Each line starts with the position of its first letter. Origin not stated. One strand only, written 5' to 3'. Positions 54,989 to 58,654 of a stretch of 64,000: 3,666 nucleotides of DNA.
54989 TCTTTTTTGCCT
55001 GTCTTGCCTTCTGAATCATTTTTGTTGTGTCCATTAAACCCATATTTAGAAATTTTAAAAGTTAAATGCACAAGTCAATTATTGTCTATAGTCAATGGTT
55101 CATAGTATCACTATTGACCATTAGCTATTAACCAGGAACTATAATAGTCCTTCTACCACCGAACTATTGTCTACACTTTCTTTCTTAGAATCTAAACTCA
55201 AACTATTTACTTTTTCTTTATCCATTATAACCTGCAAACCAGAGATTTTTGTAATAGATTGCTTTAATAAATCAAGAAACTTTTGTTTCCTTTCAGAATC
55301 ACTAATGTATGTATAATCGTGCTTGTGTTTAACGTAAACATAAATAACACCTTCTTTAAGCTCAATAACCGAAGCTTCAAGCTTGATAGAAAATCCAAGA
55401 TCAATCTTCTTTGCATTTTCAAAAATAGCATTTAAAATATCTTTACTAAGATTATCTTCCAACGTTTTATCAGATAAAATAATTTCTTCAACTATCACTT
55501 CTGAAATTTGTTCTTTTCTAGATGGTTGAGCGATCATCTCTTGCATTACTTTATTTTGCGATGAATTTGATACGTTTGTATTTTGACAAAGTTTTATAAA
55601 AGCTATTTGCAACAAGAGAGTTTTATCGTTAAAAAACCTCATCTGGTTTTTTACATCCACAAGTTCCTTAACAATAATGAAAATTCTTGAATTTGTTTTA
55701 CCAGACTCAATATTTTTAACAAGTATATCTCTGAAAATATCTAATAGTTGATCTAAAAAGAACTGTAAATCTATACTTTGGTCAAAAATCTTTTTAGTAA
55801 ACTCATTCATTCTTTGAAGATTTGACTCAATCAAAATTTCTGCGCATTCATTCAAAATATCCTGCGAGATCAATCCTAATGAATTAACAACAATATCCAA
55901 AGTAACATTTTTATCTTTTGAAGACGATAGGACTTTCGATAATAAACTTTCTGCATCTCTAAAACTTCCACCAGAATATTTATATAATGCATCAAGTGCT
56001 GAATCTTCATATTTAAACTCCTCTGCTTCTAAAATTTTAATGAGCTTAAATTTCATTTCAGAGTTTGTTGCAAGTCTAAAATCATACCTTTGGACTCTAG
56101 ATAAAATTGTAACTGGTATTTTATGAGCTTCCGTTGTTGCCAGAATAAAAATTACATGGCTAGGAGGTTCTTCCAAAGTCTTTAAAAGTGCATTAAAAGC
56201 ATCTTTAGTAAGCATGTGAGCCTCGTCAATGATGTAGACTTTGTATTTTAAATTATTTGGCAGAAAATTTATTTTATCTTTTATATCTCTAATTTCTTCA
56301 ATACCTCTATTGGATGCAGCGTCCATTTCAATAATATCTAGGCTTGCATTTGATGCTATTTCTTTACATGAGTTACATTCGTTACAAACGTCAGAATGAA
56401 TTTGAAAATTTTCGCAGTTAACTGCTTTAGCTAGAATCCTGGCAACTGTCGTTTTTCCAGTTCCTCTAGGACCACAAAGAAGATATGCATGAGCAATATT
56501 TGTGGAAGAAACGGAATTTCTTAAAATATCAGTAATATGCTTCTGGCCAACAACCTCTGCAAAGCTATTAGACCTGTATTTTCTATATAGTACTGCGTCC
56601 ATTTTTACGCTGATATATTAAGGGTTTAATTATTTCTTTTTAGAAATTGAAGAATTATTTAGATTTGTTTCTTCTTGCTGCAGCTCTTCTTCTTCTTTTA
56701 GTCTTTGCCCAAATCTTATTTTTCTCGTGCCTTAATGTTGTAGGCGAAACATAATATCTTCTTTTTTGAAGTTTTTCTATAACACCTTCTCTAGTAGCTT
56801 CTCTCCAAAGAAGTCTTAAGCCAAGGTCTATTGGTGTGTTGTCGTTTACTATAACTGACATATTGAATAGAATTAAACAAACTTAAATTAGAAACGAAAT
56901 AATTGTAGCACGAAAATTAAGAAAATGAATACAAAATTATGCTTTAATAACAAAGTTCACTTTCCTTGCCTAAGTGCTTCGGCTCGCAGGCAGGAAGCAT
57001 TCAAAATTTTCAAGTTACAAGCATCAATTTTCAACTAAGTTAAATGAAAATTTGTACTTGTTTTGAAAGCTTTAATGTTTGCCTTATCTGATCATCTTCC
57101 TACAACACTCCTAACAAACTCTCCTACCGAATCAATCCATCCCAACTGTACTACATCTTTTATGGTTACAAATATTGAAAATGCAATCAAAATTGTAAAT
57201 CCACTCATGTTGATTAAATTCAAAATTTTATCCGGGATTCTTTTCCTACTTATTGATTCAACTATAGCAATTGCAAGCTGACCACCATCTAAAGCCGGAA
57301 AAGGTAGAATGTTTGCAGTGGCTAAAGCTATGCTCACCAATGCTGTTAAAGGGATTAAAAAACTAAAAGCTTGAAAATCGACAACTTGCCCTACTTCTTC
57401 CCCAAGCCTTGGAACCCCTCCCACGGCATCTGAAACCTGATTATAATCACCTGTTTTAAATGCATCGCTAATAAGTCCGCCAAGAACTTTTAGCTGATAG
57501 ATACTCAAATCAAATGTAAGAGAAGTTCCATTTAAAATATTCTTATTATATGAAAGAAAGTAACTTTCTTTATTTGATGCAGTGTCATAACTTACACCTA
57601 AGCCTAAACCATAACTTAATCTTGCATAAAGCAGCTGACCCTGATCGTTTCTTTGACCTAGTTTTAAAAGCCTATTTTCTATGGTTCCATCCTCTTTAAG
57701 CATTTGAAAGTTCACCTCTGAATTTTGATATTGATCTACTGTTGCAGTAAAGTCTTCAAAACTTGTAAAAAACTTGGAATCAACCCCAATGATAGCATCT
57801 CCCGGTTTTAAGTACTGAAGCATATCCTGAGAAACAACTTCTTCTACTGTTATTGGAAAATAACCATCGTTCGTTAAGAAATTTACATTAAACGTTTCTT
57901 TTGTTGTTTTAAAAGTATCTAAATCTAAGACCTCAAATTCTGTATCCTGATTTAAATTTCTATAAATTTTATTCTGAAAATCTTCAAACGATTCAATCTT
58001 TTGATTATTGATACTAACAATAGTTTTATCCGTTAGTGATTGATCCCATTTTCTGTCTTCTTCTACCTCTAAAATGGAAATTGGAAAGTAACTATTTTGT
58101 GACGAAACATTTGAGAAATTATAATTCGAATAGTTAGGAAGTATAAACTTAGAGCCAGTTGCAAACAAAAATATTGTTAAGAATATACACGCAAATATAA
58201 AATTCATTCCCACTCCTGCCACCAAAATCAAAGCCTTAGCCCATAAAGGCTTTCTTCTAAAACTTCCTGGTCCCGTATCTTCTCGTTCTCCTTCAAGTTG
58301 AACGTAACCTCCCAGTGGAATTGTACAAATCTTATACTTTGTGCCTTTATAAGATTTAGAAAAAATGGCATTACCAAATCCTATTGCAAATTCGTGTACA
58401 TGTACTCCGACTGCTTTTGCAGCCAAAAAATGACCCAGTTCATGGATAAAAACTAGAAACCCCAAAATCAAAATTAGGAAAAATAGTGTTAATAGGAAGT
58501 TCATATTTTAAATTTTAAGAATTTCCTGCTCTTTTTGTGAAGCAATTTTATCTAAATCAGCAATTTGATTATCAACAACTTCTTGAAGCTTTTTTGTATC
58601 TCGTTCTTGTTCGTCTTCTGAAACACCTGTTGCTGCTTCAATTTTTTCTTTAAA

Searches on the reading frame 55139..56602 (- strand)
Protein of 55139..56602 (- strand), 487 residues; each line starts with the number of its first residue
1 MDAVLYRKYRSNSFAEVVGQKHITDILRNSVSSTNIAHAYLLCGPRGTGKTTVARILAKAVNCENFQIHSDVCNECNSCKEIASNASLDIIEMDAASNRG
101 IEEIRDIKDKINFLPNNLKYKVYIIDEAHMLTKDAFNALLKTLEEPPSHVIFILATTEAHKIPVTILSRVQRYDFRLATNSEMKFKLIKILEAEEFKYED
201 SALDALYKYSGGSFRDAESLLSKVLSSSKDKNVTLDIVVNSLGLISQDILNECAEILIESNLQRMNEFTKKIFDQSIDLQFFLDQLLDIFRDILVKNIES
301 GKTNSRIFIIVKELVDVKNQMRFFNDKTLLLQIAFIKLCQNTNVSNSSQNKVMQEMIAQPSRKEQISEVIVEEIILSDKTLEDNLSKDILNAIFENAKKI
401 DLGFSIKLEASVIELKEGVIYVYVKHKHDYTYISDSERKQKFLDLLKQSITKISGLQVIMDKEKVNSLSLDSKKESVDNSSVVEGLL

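Call 10: search_protein_families(library=pfam, proteins=[window:55139-56602:-], max_evalue=0.0001)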
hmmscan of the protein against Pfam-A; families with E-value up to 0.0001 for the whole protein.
window:55139-56602:- (487 aa): 11 families
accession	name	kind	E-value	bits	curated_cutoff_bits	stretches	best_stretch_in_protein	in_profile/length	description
PF13177.12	DNA_pol3_delta2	-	9.9e-43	146.4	27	1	20-176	2-158/161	DNA polymerase III, delta subunit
PF00004.35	AAA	-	7.7e-15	55.9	21.2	1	40-172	1-125/131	ATPase family associated with various cellular activities (AAA)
PF13401.12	AAA_22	-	3.8e-09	37.4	27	1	40-157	8-123/130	AAA domain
PF13238.12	AAA_18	-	2.9e-07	31.4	29.4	1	41-96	2-56/128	AAA domain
PF07728.20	AAA_5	-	1e-06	29.2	22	1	41-146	3-93/139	AAA domain (dynein-related subfamily)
PF13604.12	AAA_30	-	1.2e-06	28.8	27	1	40-153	21-122/191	AAA domain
PF05496.18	RuvB_N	-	1.7e-06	28.3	27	0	10-64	2-60/159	Holliday junction DNA helicase RuvB P-loop domain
PF22608.2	DNAX_ATPase_lid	-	1.7e-06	28.1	27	1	186-222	5-41/49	DNA polymerase III clamp loader subunit, ATPase lid domain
PF13191.12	AAA_16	-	1.4e-05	26.1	32.6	1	22-94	11-85/167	AAA ATPase domain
PF13245.12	AAA_19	-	1.9e-05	25.3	25.1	1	37-153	11-123/134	AAA domain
PF03215.21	Rad17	-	2.9e-05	24.5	23.8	0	6-65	10-73/186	Rad17 P-loop domain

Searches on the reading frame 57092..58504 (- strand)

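Call 10: search_protein_families(library=pfam, proteins=[window:57092-58504:-], max_evalue=0.0001)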
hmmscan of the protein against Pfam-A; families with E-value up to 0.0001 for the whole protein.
window:57092-58504:- (470 aa): 1 family
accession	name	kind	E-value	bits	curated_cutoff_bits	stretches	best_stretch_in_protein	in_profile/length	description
PF02163.28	Peptidase_M50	-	1.1e-51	175.7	27.2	1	10-441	2-220/221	Peptidase family M50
